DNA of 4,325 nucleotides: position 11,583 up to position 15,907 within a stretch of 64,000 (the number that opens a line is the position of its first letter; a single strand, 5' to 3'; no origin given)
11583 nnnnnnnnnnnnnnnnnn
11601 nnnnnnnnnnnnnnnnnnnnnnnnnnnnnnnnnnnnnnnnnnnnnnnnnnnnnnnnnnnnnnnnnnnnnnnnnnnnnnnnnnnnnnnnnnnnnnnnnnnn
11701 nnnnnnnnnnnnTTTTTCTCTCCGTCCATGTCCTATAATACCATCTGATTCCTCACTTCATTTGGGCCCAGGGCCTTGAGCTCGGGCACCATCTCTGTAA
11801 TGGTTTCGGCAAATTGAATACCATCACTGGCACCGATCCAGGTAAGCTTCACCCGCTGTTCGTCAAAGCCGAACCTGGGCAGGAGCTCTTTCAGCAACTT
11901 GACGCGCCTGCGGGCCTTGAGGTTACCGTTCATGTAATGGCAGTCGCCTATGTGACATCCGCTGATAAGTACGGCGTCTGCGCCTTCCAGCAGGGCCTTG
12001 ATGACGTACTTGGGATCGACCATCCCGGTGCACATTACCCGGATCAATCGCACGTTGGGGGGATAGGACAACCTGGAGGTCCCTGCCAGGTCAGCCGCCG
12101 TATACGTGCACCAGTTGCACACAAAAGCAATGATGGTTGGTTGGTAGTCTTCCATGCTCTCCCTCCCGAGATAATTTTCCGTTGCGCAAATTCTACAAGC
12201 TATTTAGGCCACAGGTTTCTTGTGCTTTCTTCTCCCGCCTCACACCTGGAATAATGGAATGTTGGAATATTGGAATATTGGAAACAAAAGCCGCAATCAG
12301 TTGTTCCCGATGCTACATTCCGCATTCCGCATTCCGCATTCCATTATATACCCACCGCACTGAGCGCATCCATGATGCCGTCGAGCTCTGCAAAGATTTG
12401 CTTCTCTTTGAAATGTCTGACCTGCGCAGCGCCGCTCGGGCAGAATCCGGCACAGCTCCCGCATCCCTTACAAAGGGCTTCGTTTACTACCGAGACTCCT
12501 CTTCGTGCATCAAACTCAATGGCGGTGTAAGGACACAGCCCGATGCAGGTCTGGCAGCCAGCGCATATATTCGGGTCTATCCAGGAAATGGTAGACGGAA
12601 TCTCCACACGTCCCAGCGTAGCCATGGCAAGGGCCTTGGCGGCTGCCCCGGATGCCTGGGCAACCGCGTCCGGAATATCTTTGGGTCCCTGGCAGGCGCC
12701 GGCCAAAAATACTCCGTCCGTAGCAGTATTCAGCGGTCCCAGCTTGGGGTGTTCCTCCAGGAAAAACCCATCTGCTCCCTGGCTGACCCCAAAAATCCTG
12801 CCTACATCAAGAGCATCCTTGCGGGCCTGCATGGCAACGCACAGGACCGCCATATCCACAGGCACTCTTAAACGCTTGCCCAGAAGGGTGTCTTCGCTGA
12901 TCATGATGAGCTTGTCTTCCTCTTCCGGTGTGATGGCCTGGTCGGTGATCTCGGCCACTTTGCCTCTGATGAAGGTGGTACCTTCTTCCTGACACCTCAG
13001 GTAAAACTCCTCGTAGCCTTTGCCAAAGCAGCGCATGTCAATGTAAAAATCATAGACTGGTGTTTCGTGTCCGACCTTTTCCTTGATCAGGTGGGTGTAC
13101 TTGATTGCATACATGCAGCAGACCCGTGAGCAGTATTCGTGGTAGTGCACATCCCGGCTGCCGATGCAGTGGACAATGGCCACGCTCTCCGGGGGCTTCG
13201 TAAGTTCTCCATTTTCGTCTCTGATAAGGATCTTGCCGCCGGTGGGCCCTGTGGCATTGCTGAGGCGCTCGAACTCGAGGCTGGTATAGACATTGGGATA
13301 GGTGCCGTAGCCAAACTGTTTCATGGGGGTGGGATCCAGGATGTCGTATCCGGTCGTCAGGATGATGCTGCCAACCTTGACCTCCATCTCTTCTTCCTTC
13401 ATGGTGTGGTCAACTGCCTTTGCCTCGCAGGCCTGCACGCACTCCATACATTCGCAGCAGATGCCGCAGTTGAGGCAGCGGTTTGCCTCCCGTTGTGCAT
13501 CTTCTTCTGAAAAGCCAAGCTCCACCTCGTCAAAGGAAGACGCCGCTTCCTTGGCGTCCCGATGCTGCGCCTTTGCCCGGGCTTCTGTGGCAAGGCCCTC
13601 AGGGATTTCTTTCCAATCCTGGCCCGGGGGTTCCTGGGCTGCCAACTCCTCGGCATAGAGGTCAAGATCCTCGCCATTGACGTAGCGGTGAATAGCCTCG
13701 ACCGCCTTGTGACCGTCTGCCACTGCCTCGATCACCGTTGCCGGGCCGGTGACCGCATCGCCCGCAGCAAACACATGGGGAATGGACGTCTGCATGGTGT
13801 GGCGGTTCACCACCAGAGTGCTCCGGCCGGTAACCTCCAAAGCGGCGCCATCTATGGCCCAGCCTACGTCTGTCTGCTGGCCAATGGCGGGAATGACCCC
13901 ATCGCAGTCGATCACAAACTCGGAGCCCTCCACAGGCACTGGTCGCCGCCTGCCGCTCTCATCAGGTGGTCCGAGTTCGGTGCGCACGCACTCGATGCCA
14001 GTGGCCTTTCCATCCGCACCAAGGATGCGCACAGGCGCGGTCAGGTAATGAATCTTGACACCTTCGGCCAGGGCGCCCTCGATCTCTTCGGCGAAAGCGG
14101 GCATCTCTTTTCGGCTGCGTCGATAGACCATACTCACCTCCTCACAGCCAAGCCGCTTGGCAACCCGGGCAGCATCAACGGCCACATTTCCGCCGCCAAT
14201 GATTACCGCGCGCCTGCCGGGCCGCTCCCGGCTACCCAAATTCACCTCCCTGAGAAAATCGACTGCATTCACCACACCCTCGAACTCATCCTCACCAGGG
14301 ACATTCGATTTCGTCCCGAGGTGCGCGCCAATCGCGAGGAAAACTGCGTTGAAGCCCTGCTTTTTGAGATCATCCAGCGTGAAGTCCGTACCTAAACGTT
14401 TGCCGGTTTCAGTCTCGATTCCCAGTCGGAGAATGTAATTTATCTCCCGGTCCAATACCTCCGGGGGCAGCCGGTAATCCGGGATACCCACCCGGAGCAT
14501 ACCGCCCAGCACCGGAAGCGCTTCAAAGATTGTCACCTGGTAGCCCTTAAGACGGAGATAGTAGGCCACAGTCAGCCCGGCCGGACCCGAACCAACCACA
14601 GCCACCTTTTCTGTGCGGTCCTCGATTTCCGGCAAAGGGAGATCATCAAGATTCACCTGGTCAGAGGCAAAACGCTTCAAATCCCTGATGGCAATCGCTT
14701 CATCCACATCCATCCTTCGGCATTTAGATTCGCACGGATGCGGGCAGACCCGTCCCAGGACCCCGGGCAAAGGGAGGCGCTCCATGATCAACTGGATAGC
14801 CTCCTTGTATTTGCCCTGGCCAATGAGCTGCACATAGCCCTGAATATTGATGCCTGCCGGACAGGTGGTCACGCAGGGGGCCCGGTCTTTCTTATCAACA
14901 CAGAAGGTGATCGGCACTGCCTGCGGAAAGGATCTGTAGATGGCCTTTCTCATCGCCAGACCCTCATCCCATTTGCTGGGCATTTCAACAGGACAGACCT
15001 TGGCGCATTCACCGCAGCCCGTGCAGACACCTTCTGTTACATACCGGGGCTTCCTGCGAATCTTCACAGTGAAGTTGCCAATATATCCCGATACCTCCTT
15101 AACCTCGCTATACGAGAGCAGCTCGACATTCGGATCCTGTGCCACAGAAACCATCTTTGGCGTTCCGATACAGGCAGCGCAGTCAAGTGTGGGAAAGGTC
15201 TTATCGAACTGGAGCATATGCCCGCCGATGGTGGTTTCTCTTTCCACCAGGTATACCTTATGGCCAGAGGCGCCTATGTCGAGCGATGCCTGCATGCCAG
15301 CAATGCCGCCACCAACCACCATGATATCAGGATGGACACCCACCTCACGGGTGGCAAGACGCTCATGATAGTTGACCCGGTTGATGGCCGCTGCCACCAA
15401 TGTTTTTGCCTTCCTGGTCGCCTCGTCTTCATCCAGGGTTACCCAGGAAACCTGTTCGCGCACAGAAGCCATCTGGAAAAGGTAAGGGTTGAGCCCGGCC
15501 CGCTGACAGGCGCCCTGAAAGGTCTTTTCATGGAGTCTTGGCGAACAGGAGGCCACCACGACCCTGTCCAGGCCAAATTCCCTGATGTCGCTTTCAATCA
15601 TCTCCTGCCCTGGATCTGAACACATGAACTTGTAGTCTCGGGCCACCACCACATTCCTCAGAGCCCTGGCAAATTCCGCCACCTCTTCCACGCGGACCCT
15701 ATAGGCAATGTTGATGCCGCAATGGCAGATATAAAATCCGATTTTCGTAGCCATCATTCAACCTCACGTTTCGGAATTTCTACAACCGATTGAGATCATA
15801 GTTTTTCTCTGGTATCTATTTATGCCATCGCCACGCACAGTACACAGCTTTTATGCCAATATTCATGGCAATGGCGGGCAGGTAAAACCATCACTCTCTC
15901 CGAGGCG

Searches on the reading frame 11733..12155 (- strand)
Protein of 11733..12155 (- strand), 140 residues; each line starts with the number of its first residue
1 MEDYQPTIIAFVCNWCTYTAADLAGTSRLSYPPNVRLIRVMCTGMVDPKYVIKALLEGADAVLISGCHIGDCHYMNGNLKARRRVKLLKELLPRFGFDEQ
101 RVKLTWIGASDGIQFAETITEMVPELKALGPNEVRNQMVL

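Call 6: search_protein_families(library=pfam, proteins=[window:11733-12155:-], max_evalue=0.00001)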
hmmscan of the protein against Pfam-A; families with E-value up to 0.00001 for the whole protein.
window:11733-12155:- (140 aa): 1 family
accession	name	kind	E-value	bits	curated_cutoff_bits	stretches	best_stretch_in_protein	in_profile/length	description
PF02662.21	FlpD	-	5.4e-53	178.7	22.3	1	8-130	1-123/123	Methyl-viologen-reducing hydrogenase, delta subunit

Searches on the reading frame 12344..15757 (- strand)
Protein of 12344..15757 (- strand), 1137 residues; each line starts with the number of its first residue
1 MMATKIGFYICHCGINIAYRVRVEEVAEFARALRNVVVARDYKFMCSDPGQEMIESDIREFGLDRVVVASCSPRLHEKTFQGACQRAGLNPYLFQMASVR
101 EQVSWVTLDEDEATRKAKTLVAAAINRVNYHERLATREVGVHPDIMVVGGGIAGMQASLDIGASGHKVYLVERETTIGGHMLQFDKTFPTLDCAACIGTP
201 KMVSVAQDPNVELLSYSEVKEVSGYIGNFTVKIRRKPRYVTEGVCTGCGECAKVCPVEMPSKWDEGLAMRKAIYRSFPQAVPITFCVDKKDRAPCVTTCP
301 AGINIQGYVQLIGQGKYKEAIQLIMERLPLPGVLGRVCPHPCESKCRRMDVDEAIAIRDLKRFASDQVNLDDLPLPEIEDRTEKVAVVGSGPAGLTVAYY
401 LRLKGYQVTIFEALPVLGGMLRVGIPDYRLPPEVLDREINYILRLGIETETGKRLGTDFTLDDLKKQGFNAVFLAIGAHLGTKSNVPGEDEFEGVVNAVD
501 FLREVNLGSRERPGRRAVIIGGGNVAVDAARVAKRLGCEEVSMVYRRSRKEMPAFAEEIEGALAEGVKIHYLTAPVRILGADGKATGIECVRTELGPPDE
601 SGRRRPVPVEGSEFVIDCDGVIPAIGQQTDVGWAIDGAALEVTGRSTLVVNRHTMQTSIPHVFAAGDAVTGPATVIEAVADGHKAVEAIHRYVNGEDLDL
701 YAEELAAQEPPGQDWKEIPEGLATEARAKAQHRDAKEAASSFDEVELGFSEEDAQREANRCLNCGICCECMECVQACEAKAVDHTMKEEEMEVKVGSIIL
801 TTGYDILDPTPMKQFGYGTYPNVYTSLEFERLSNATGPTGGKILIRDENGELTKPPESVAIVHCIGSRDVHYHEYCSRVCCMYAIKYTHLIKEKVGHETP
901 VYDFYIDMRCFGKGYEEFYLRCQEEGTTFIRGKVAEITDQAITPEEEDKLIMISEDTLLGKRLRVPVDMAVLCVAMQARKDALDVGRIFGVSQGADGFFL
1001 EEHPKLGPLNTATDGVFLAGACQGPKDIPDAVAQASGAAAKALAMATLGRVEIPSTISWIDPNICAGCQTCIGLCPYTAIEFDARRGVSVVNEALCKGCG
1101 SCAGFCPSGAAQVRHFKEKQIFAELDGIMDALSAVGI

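Call 6: search_protein_families(library=pfam, proteins=[window:12344-15757:-], max_evalue=0.00001)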
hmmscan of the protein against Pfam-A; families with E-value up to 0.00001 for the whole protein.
window:12344-15757:- (1137 aa): 16 families
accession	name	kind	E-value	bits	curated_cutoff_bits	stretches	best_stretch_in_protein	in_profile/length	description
PF07992.20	Pyr_redox_2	-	6.8e-45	154.1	26.1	1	384-682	2-291/291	Pyridine nucleotide-disulphide oxidoreductase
PF14691.11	Fer4_20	-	7.2e-21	74.6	25.8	1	292-368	29-108/113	Dihydroprymidine dehydrogenase domain II, 4Fe-4S cluster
PF13450.12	NAD_binding_8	-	3.9e-16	59.5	21.9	1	387-422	1-36/68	NAD(P)-binding Rossmann-like domain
PF00070.33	Pyr_redox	-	1.3e-15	58.1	22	1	516-588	1-77/82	Pyridine nucleotide-disulphide oxidoreductase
PF12831.13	FAD_oxidored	-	2.4e-11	44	27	1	144-181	1-38/416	FAD dependent oxidoreductase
PF13738.12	Pyr_redox_3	-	6e-11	42.6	30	0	472-666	128-305/305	Pyridine nucleotide-disulphide oxidoreductase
PF01946.23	Thi4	-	1.1e-09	38.3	26.2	0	384-420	19-56/235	Thi4 family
PF00037.32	Fer4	-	3.3e-09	36.6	21.1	0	240-258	3-21/24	4Fe-4S binding domain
PF01266.30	DAO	-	3.4e-09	37.1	27.9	0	384-418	1-35/353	FAD dependent oxidoreductase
PF00890.30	FAD_binding_2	-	2.5e-08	34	20.4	0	144-180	1-37/414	FAD binding domain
PF12838.12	Fer4_7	-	5e-08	33.7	27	0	1065-1110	2-52/52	4Fe-4S dicluster domain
PF14697.11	Fer4_21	-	1.2e-07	32.2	35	1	1059-1108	2-53/59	4Fe-4S dicluster domain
PF13237.11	Fer4_10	-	6.2e-07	29.7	25.5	1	1059-1107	3-53/53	4Fe-4S dicluster domain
PF03486.20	HI0933_like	-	9.2e-07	29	50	0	144-179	2-37/244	HI0933-like protein Rossmann domain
PF01262.27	AlaDh_PNT_C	-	1.2e-06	28.6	23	0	516-542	30-56/214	Alanine dehydrogenase/PNT, C-terminal domain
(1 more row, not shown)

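Call 54: search_protein_families(library=ncbifam, proteins=[window:12344-15757:-], max_evalue=0.00001)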
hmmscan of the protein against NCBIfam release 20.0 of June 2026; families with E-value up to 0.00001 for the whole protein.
window:12344-15757:- (1137 aa): 92 families (the best 25 are shown)
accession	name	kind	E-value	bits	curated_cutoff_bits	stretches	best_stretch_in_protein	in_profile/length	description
NF040770.1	hetero_SS_HdrA2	exception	2e-235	783.5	1100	2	5-296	1-297/777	CoB-CoM heterodisulfide reductase HdrA2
NF009410.0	PRK12771.1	subfamily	3e-168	560.9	516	1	288-797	43-544/566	NAD(P)-binding protein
NF041778.1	hetero_SS_HdrA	equivalog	2.7e-164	548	1400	2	767-1131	300-653/771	ferredoxin:CoB-CoM heterodisulfide reductase subunit HdrA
NF041891.1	hdrA_Methbact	equivalog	2.8e-158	528.5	1300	2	766-1130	286-637/762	ferredoxin:CoB-CoM heterodisulfide reductase subunit HdrA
NF009454.0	PRK12814.1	equivalog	1.6e-150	502.6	916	1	292-775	101-582/657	putative NADPH-dependent glutamate synthase small subunit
NF009414.0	PRK12778.1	equivalog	5.1e-120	402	1103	1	285-694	330-750/752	bifunctional dihydroorotate dehydrogenase B NAD binding subunit/NADPH-dependent glutamate synthase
TIGR03315.1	Se_ygfK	equivalog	9.7e-112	374.2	835.3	1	275-781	431-901/1012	putative selenate reductase subunit YgfK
TIGR01316.1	gltA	equivalog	4.6e-109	365.2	471.75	1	286-693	28-449/449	NADPH-dependent glutamate synthase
NF010590.0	PRK13984.1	equivalog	9.7e-101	337.8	946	2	294-696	197-609/611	putative oxidoreductase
NF009413.0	PRK12775.1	equivalog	1.6e-89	301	1895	1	293-710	339-772/1006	putative trifunctional 2-polyprenylphenol hydroxylase/glutamate synthase subunit beta/ferritin domain-containing protein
TIGR01318.1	gltD_gamma_fam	subfamily_domain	6.7e-85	285.4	482.95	1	286-693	42-465/467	glutamate synthase, small subunit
NF009408.0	PRK12769.1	equivalog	2.4e-81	273.8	1003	1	284-695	225-653/659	formate-dependent uric acid utilization protein AegA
NF009415.0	PRK12779.1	equivalog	4.7e-80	269.7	1519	1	286-693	201-626/944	putative bifunctional glutamate synthase subunit beta/2-polyprenylphenol hydroxylase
NF009409.0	PRK12770.1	subfamily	1.4e-68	231.6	343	1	379-696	15-353/360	putative glutamate synthase subunit beta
NF009451.0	PRK12809.1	equivalog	1.1e-64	218.8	1154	1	285-688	209-629/639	formate-dependent uric acid utilization protein YgfT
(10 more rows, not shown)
